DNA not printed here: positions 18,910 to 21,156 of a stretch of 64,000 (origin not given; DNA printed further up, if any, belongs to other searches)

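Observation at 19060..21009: Fusion of a lysine-less CpsD/BY-kinase-like P-loop domain to an LCP (LytR-CpsA-Psr) domain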

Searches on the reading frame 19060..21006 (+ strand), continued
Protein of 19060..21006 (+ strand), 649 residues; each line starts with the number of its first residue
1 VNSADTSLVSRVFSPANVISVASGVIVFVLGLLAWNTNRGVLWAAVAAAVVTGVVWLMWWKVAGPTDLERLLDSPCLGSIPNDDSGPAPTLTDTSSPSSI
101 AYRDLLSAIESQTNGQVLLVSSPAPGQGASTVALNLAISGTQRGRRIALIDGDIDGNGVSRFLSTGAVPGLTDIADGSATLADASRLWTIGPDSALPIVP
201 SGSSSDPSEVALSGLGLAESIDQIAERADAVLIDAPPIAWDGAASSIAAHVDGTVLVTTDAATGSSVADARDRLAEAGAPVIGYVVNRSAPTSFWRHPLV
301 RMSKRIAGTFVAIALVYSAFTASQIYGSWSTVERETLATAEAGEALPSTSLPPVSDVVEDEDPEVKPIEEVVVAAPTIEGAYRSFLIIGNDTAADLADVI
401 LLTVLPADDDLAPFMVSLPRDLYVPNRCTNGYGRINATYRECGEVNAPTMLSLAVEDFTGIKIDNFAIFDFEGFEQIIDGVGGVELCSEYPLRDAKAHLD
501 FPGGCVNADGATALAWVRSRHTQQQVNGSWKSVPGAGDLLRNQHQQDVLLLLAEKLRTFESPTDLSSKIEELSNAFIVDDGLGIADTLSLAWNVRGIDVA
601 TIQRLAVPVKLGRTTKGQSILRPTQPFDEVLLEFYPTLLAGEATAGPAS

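Call 14: search_solved_structures(query=window:19060-21006:+, max_evalue=0.001, show_alignments=5)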
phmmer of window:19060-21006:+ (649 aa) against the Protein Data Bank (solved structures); distinct sequences matched with E-value up to 0.001: 31.
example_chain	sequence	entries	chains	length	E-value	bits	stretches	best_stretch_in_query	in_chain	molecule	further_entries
6z0p_A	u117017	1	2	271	2.8e-17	65.6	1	109-291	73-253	BceF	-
4jlv_A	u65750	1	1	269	2.6e-14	55.8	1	63-290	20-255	C-terminal fragment of Membrane protein CapA1, Putative uncharacterized protein capB1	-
3la6_A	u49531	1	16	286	4.9e-14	54.9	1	105-288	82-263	Tyrosine-protein kinase wzc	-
6u1q_A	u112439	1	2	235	2.7e-13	52.4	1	97-289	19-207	VpsO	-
9xgv_A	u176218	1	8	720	3.2e-13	52.2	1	106-288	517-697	Tyrosine-protein kinase wzc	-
9r62_I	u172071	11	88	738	3.4e-13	52.1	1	106-288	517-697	Tyrosine-protein kinase wzc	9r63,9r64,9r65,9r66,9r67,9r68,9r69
3nro_A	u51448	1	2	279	3.6e-12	48.7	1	384-593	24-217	Lmo1026 protein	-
3owq_A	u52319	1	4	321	8.1e-12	47.5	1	395-594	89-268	Lin1025 protein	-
5v8c_A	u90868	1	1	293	5.1e-11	44.9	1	394-592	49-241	Transcriptional regulator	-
3bfv_A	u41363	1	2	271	2.3e-10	42.7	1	65-289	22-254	Membrane protein CapA1, Protein tyrosine kinase,Protein tyrosine kinase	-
2ved_A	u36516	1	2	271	2.3e-10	42.7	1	65-289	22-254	MEMBRANE PROTEIN CAPA1, PROTEIN TYROSINE KINASE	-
4jmp_A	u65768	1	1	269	2.8e-10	42.5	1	66-289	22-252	C-terminal fragment of CapA, Protein tyrosine kinase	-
3nxh_A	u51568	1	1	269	1.2e-08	37.1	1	400-590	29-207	transcriptional regulator yvhJ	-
6uf3_A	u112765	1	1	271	1.2e-08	37.1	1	400-590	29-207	Polyisoprenyl-teichoic acid--peptidoglycan teichoic acid transferase TagV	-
5j1j_A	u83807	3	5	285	2.5e-08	36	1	115-317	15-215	Site-determining protein | Transcriptional antiactivator FleN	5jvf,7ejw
2xxp_A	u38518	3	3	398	3.2e-07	32.4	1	394-575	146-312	CPS2A | CPS2A, Integral membrane regulatory protein Wzg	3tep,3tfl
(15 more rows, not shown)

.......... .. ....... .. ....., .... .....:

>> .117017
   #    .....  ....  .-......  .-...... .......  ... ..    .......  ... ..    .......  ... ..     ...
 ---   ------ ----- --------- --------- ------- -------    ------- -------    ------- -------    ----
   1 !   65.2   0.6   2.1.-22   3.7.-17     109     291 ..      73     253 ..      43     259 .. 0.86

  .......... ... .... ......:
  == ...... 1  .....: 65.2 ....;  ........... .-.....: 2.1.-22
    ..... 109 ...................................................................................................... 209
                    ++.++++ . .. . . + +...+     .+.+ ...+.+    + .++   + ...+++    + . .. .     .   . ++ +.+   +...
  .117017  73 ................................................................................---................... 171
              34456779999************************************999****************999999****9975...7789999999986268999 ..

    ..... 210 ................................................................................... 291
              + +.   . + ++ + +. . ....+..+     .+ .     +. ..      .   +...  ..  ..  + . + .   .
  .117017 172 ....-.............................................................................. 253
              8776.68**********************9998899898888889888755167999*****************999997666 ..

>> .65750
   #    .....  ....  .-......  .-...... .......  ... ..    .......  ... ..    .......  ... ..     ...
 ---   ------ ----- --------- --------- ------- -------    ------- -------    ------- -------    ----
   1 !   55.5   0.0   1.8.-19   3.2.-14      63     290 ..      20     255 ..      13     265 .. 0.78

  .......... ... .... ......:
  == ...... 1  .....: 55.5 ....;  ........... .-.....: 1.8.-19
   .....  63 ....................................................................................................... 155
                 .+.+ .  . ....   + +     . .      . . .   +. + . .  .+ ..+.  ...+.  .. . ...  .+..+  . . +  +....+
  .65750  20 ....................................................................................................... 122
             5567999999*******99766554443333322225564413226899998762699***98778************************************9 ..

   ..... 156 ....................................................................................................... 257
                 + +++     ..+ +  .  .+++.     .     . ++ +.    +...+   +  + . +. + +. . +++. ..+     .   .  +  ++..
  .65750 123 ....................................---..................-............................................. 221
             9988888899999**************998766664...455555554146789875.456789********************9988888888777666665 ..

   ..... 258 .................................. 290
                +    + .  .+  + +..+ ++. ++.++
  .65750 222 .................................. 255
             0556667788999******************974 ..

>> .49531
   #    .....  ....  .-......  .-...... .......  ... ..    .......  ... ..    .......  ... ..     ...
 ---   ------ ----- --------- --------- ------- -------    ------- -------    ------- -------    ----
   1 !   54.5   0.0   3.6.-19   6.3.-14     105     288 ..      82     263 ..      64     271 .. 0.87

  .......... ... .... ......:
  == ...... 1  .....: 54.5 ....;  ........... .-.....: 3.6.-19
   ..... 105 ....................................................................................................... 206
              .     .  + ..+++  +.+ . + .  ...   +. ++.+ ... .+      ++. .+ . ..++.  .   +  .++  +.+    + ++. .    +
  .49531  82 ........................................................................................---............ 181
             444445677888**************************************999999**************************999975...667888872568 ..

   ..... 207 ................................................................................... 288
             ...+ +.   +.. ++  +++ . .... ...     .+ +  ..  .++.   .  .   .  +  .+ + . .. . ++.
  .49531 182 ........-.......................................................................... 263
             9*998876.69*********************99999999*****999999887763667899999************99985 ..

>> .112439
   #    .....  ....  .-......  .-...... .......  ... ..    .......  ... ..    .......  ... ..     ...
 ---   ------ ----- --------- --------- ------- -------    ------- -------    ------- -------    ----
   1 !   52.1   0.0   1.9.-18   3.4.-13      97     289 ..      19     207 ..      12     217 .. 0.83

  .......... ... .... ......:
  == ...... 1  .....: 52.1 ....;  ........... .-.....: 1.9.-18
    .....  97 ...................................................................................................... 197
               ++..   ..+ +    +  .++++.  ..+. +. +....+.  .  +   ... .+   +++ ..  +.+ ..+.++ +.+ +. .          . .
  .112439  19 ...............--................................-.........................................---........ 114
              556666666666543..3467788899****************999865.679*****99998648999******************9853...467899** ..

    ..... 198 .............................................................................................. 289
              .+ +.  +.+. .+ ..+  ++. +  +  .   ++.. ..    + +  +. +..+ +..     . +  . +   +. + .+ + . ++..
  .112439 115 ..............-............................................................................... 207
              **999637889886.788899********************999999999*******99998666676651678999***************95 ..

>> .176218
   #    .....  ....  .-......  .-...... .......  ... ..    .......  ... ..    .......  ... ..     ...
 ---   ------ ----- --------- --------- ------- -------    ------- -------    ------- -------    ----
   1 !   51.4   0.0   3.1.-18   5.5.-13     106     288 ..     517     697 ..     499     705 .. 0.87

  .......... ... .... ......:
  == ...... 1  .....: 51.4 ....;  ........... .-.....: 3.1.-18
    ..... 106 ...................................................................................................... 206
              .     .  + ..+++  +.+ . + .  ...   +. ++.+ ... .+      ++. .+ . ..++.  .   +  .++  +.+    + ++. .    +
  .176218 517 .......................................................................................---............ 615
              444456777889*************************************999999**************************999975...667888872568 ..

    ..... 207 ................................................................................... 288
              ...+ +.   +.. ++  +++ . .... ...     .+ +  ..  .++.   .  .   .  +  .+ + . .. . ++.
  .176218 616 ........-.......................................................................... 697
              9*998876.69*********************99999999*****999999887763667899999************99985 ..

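Call 21: find_encoding_contigs(protein=P0089, flank=10000, max_places=2)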
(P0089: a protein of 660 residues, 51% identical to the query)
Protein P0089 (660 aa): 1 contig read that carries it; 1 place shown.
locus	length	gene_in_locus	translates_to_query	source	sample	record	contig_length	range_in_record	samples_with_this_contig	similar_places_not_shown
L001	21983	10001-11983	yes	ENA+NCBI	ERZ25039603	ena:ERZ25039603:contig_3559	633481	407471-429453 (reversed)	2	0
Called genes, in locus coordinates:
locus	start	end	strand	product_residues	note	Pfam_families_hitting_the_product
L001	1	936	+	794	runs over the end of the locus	PF01935:DUF87 (faint)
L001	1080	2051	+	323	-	PF00005:ABC_tran, PF13401:AAA_22 (faint), PF13304:AAA_21, PF13732:DrrA1-3_C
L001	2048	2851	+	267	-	PF01061:ABC2_membrane, PF12698:ABC2_membrane_3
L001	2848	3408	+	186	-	PF00440:TetR_N, PF17932:TetR_C_24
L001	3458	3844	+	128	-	-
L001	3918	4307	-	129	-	PF00571:CBS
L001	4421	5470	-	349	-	PF00140:Sigma70_r1_2, PF04542:Sigma70_r2, PF04539:Sigma70_r3, PF04545:Sigma70_r4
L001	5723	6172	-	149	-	PF10604:Polyketide_cyc2, PF03364:Polyketide_cyc (weak)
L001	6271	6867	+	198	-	PF00440:TetR_N, PF16859:TetR_C_11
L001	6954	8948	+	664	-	PF03190:Thioredox_DsbH, PF13098:Thioredoxin_2 (weak), PF13899:Thioredoxin_7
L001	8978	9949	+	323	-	-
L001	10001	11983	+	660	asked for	PF03816:LytR_cpsA_psr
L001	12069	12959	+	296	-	-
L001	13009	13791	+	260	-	-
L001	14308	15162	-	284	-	PF09678:Caa3_CtaG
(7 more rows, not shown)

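Call 22: find_encoding_contigs(protein=P0115, flank=10000, max_places=2)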
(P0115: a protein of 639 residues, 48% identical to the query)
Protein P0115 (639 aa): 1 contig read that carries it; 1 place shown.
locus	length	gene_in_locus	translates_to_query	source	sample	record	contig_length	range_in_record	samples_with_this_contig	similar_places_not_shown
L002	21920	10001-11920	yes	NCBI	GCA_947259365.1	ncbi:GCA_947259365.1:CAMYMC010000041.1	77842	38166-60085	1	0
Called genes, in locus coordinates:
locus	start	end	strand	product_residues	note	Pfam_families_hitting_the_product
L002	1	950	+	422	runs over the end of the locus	PF14219:DUF4328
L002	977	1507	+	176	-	PF18306:LDcluster4, PF03641:Lysine_decarbox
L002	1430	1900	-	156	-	PF12802:MarR_2, PF01047:MarR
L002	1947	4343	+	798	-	PF01935:DUF87 (faint)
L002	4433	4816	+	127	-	-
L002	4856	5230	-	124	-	PF00571:CBS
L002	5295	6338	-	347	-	PF00140:Sigma70_r1_2, PF04542:Sigma70_r2, PF04539:Sigma70_r3, PF04545:Sigma70_r4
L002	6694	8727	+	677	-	PF03190:Thioredox_DsbH, PF13899:Thioredoxin_7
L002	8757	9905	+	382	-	-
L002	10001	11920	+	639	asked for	PF10609:ParA (faint), PF03816:LytR_cpsA_psr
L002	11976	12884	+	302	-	-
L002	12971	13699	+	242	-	-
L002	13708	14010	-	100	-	-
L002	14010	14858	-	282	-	PF09678:Caa3_CtaG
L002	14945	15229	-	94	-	PF03626:COX4_pro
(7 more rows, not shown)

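Call 23: predict_structure(alignment_id=A1)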
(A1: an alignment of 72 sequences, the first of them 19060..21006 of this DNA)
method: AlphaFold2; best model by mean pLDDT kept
length: 649 residues; sequences in the alignment: 72
mean_pLDDT: 83.9   pTM: 0.62
mean pLDDT of the five models: 83.9, 82.4, 82.1, 81.8, 81.5
residues with pLDDT >= 90: 189; 70-90: 404; 50-70: 42; < 50: 14
segments of 3 or more residues with pLDDT < 50: 1-5, 641-649
pLDDT, mean of each block of 10 residues (from residue 1): 52 78 90 82 91 88 67 85 79 85 89 80 87 91 90 83 84 87 88 86 68 80 88 87 79 89 82 88 85 74 88 89 84 90 82 71 66 74 90 86 89 92 88 90 91 93 92 92 92 92 94 91 91 82 91 85 77 87 78 81 90 85 87 80 37
secondary structure, 60 per line:
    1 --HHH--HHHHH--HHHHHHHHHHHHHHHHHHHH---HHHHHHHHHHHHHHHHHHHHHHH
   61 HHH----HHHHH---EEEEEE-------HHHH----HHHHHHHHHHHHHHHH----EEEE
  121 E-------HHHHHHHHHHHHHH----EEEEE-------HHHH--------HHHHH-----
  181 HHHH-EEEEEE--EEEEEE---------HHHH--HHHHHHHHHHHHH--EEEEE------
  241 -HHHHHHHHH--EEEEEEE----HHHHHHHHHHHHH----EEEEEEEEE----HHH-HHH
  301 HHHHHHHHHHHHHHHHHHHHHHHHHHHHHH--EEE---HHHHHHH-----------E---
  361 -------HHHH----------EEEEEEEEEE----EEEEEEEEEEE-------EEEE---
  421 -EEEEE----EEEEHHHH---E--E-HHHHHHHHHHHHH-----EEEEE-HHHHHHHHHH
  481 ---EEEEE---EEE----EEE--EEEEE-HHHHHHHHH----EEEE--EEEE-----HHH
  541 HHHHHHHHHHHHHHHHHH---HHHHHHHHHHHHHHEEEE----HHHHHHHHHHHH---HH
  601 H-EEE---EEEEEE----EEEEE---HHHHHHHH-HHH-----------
elements in order: H8-12 H15-34 H38-63 H68-72 E76-81 H89-92 H97-112 E117-121 H129-142 E147-151 H159-162 H171-175 H181-184 E186-191 E194-199 H209-212 H215-227 E230-234 H242-250 E253-259 H264-276 E281-289 H298-330 E333-335 H339-345 H368-371 E382-391 E396-406 E414-417 E422-426 E431-434 H435-438 H447-459 E465-469 H471-480 E484-488 E492-494 E499-501 E504-508 H510-518 E523-526 E529-532 H538-558 H562-575 E576-579 H584-595 E603-605 E609-614 E619-623 H627-634

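Call 27: fold_search(model_id=the predicted structure, library=pdb)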
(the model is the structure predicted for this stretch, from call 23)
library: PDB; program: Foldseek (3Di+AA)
matches with E <= 10: 1085; with E <= 0.001: 140
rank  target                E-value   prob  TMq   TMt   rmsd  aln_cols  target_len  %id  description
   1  5v8c                  2.2e-18  1.00  0.34  0.76   4.8       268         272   24  LytR-Csp2A-Psr enzyme from Actinomyces oris (released 2018-04-11)
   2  6uf3                  2.8e-15  1.00  0.33  0.78   4.1       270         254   21  Crystal structure of B. subtilis TagV (released 2020-01-29)
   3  7nhr_B                5.4e-15  1.00  0.33  0.38   6.7       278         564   18  Putative transmembrane protein Wzc K540M C1 (released 2021-08-25)
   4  7nhr_C                1.7e-14  1.00  0.34  0.38   6.2       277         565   19  Putative transmembrane protein Wzc K540M C1 (released 2021-08-25)
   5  7nib_B                2.3e-14  1.00  0.33  0.38   5.8       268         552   18  Wzc-K540M-4YE C1 (released 2021-08-25)
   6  7nhs_A                2.6e-14  1.00  0.32  0.40   5.5       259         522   19  Wzc K540M C8 (released 2021-08-25)
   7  4jlv                  3.3e-14  1.00  0.32  0.89   1.9       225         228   27  Crystal structure of the chimerical protein CapA1B1 in complex with ADP-Mg (released 2014-02-05)
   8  6z0p_A                3.8e-14  1.00  0.31  0.80   3.1       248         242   26  BceF Tyrosine Kinase Domain (released 2021-04-14)
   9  8qty                  4.3e-14  1.00  0.32  0.73   3.6       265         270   20  LytR LCP domain from Streptococcus dysgalactiae subs. dysgalactiae (released 2024-09-04)
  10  7nib_A                5.0e-14  1.00  0.33  0.33   5.7       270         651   19  Wzc-K540M-4YE C1 (released 2021-08-25)
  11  7nib_F                5.9e-14  1.00  0.33  0.41   5.8       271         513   20  Wzc-K540M-4YE C1 (released 2021-08-25)
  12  9exq_E                6.6e-14  1.00  0.33  0.41   6.1       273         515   19  Wzc-K540M-3YE-N711Y MgADP C1 (released 2025-04-23)
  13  3owq_A                7.0e-14  1.00  0.31  0.77   4.1       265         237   24  X-Ray Structure of Lin1025 protein from Listeria innocua, Northeast Structural Genomics Consortium Target LkR164 (released 2010-10-20)
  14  3owq_B                7.0e-14  1.00  0.30  0.76   4.0       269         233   23  X-Ray Structure of Lin1025 protein from Listeria innocua, Northeast Structural Genomics Consortium Target LkR164 (released 2010-10-20)
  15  7nhr_E                8.2e-14  1.00  0.33  0.41   6.0       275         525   19  Putative transmembrane protein Wzc K540M C1 (released 2021-08-25)
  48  3tep                  4.4e-13  1.00  0.33  0.55   4.5       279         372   19  LytR-CPS2a-Psr family protein with bound octaprenyl pyrophosphate lipid and magnesium ion (released 2011-10-12)
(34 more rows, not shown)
